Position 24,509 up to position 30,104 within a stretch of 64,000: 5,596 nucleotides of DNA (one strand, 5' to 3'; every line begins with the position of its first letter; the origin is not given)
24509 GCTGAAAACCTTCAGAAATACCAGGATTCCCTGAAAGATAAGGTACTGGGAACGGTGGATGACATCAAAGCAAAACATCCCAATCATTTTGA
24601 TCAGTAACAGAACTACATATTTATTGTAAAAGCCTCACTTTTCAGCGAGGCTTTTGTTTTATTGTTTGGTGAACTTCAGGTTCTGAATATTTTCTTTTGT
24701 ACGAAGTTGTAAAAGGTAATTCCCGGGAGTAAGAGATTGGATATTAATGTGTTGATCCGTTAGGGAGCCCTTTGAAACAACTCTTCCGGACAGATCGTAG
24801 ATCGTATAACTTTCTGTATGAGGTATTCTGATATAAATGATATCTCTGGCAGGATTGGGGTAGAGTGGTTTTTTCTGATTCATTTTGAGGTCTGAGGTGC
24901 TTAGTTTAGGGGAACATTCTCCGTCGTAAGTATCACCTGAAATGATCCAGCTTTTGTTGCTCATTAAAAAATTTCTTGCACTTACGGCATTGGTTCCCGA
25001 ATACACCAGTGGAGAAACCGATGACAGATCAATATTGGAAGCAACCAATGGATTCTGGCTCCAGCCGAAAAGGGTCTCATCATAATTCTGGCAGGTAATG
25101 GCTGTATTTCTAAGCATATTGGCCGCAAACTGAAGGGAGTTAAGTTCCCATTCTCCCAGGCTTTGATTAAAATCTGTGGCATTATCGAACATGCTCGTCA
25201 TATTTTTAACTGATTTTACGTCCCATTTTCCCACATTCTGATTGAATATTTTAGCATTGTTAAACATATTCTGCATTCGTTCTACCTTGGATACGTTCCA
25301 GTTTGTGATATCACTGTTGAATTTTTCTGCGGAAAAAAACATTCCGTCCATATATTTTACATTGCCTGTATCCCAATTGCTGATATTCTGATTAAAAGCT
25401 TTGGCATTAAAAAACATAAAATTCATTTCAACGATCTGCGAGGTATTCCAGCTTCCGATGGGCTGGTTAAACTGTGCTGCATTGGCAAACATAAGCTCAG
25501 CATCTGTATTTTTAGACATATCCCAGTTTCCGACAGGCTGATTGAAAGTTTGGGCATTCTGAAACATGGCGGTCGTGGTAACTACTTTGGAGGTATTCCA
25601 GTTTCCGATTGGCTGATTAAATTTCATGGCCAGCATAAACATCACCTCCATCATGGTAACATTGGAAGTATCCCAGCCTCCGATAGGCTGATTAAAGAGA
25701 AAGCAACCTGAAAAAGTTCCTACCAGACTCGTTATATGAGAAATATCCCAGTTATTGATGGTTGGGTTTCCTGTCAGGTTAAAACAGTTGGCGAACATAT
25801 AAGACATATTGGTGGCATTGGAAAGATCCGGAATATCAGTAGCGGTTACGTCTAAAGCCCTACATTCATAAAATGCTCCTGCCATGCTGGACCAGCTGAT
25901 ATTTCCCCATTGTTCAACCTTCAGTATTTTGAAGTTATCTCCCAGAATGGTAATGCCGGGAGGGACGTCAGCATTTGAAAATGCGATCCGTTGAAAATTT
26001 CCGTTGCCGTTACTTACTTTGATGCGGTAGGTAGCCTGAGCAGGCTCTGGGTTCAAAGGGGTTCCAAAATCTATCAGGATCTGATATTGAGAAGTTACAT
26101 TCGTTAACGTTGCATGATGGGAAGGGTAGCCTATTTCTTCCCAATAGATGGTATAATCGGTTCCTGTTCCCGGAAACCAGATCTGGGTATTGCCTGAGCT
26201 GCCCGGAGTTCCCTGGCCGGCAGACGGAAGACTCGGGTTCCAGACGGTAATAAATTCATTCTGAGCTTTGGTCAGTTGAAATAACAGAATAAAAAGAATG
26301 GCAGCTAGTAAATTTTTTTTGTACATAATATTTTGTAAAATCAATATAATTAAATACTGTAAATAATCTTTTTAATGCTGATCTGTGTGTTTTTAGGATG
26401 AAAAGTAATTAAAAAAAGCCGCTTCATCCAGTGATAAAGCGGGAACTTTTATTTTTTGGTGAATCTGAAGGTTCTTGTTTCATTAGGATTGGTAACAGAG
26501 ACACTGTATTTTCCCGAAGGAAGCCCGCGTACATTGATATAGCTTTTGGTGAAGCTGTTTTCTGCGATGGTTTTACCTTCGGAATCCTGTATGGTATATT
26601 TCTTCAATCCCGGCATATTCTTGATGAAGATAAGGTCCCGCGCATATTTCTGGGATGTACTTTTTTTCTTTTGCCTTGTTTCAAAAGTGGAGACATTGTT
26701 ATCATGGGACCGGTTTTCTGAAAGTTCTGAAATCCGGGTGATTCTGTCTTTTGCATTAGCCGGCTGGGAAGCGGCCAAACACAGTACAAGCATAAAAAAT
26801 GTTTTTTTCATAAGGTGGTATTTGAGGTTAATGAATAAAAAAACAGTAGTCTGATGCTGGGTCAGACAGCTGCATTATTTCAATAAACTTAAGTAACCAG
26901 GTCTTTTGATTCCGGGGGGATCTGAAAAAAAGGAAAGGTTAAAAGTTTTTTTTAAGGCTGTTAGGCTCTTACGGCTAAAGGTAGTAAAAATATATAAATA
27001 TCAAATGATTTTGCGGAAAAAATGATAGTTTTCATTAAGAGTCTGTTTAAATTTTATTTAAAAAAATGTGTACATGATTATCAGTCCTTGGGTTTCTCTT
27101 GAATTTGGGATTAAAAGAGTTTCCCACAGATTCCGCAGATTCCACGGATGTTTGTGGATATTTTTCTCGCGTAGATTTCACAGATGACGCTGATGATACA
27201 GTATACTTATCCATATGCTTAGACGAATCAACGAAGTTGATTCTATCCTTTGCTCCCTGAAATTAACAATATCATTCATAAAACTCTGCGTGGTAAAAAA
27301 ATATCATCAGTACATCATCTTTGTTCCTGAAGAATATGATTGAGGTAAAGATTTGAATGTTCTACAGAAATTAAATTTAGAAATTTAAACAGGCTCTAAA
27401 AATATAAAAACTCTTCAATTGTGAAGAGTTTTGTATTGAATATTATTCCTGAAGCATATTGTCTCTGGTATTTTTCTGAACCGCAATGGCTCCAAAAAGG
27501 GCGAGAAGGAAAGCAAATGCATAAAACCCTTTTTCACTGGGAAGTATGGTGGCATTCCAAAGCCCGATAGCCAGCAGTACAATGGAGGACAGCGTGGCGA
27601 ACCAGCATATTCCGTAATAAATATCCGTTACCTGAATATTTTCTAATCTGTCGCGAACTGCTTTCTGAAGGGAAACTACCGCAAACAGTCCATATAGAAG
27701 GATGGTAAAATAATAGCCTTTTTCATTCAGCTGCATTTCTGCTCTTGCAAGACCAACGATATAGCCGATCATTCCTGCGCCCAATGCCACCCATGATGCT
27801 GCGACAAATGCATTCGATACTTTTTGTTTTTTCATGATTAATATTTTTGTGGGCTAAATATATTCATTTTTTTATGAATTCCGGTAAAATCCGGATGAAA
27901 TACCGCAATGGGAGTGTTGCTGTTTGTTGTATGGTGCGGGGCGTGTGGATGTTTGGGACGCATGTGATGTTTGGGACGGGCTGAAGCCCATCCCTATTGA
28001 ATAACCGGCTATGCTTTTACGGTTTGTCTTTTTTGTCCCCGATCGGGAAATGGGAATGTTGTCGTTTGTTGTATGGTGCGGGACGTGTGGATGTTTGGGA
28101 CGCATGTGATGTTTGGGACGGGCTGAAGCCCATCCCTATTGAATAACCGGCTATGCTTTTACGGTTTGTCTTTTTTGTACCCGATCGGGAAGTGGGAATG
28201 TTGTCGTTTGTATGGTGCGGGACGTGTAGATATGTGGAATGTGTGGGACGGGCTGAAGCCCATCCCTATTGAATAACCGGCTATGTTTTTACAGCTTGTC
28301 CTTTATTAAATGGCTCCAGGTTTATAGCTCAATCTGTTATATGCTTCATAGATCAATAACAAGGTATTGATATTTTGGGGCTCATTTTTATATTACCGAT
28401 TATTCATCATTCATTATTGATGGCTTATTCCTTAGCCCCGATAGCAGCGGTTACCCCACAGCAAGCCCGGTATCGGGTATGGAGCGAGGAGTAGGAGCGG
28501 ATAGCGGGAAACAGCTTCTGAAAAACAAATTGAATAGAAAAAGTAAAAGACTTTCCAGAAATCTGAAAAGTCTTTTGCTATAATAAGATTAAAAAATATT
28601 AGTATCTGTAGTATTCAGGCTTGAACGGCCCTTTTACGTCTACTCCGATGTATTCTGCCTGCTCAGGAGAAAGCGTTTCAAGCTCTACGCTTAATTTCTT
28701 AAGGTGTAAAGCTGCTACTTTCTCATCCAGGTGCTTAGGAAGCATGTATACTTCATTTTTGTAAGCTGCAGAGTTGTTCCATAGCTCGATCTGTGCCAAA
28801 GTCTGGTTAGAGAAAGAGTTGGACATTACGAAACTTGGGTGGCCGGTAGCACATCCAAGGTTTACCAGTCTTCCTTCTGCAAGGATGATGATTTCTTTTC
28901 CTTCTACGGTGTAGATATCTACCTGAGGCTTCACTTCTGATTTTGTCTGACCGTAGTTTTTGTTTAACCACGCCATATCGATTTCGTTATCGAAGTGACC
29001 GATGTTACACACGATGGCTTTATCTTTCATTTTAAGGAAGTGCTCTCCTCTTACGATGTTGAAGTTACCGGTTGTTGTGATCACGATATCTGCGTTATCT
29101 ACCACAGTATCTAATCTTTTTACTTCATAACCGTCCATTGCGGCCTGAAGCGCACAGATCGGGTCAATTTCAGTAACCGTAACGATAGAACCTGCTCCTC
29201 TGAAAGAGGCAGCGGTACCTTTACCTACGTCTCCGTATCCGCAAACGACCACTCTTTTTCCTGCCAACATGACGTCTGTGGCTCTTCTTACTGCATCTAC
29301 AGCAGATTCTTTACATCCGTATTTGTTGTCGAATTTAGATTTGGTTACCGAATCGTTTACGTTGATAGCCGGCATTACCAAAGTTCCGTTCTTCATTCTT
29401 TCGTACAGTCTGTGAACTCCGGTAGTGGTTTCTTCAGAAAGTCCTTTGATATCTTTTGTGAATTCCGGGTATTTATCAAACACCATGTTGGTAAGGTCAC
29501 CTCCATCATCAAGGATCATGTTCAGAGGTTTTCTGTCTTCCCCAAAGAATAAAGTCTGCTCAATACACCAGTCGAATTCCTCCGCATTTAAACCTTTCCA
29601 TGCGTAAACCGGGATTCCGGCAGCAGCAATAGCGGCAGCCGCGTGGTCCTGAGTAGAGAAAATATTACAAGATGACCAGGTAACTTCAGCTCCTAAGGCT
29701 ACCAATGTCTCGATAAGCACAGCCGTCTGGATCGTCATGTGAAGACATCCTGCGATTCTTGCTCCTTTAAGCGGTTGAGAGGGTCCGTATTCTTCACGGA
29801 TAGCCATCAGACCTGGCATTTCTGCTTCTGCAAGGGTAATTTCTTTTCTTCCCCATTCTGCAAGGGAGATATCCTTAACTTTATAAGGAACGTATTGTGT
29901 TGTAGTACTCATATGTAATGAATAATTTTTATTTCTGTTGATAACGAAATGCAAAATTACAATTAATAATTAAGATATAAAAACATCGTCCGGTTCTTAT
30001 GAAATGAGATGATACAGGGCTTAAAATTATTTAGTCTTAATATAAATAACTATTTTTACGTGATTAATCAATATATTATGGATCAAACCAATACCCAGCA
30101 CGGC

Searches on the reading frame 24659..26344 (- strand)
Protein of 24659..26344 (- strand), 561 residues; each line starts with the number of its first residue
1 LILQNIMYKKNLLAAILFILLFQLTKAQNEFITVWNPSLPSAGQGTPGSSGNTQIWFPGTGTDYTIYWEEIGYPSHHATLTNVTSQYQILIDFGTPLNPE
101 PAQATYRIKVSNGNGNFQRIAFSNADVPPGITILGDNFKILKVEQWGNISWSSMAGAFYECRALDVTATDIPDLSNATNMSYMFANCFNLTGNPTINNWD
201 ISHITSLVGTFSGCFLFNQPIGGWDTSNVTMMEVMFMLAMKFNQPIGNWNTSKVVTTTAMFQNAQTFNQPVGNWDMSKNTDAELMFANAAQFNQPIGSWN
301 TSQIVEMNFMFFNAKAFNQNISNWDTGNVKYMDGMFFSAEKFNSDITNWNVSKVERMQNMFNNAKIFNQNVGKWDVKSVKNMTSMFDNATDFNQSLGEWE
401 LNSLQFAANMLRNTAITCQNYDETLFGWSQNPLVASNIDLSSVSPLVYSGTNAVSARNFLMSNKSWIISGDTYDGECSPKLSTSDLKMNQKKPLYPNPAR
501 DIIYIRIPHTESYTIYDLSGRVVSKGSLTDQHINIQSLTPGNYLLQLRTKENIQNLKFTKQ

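Call 29: search_protein_families(library=pfam, proteins=[window:24659-26344:-], max_evalue=0.0001)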
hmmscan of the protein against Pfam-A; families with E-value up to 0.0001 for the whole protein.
window:24659-26344:- (561 aa): 2 families
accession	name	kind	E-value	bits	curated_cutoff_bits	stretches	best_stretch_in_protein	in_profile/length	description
PF03382.20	DUF285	-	1.2e-121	399.9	25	4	260-364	6-110/120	Mycoplasma protein of unknown function, DUF285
PF18962.6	Por_Secre_tail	-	1.4e-10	41.7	27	1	494-553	1-68/75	Secretion system C-terminal sorting domain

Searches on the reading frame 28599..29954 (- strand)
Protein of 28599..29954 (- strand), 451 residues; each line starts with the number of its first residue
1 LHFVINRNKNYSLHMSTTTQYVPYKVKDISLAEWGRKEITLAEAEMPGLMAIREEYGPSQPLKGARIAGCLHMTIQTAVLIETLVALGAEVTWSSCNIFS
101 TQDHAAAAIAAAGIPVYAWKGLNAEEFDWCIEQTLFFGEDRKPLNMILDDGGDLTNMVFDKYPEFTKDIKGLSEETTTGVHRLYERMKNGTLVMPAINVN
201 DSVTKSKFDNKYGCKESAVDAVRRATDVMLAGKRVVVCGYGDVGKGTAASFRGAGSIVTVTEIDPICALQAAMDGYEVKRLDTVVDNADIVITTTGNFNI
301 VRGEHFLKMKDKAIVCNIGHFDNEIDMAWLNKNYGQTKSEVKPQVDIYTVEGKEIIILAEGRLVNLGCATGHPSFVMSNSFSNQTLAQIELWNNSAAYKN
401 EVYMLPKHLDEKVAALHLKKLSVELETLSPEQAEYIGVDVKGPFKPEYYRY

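Call 29: search_protein_families(library=pfam, proteins=[window:28599-29954:-], max_evalue=0.0001)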
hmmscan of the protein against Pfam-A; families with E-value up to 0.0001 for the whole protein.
window:28599-29954:- (451 aa): 6 families
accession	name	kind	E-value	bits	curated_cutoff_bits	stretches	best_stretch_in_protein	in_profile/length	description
PF05221.23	AdoHcyase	-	3.9e-138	460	25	2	24-160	2-138/299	S-adenosyl-L-homocysteine hydrolase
PF00670.27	AdoHcyase_NAD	-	2.1e-77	259.2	27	1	210-371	1-162/162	S-adenosyl-L-homocysteine hydrolase, NAD binding domain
PF02826.25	2-Hacid_dh_C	-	1.3e-08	34.9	25.1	1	226-319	30-127/178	D-isomer specific 2-hydroxyacid dehydrogenase, NAD binding domain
PF02882.25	THF_DHG_CYH_C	-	7.9e-06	25.7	27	1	213-323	17-112/160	Tetrahydrofolate dehydrogenase/cyclohydrolase, NAD(P)-binding domain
PF07991.19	KARI_N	-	1.5e-05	25.1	20.6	1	230-293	2-66/165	Acetohydroxy acid isomeroreductase, NADPH-binding domain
PF13241.12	NAD_binding_7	-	2.8e-05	25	22.1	1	230-318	5-91/104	Putative NAD(P)-binding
